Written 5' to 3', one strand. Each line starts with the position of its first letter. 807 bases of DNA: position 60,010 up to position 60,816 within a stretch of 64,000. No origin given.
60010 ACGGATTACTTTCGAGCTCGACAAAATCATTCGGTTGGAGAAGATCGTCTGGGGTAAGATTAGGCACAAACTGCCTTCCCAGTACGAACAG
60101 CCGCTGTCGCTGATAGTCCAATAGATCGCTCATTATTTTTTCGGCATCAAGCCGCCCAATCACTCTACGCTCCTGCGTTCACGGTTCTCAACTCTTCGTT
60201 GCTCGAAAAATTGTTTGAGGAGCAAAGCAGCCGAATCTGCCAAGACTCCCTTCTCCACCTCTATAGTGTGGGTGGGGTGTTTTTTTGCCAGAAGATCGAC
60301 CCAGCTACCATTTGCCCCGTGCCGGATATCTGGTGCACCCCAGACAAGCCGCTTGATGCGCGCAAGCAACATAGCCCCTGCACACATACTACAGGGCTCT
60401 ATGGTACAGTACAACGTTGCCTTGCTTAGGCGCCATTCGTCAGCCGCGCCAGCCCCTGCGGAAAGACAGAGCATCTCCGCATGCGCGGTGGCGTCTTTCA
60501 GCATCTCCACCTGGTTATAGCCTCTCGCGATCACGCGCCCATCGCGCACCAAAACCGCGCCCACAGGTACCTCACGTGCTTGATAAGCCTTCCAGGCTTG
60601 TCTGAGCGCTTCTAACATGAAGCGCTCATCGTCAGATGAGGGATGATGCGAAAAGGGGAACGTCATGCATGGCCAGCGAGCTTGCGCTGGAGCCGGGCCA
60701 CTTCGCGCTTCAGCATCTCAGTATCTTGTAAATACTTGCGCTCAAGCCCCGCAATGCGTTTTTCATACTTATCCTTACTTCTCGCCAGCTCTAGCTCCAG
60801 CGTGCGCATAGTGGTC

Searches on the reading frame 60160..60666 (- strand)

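Call 74: search_protein_families(library=pfam, proteins=[window:60160-60666:-], max_evalue=0.0001)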
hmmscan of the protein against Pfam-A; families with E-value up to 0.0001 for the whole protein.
window:60160-60666:- (168 aa): 3 families
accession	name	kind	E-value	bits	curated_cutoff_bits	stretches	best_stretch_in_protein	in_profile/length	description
PF14437.12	MafB19-deam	-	2.2e-32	112.3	27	1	12-158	2-142/142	MafB19-like deaminase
PF00383.29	dCMP_cyt_deam_1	-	7.2e-29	100.1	25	1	11-110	2-101/102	Cytidine and deoxycytidylate deaminase zinc-binding region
PF14439.12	Bd3614-deam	-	2.5e-05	24.7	38.5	1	35-100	11-75/113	Bd3614-like deaminase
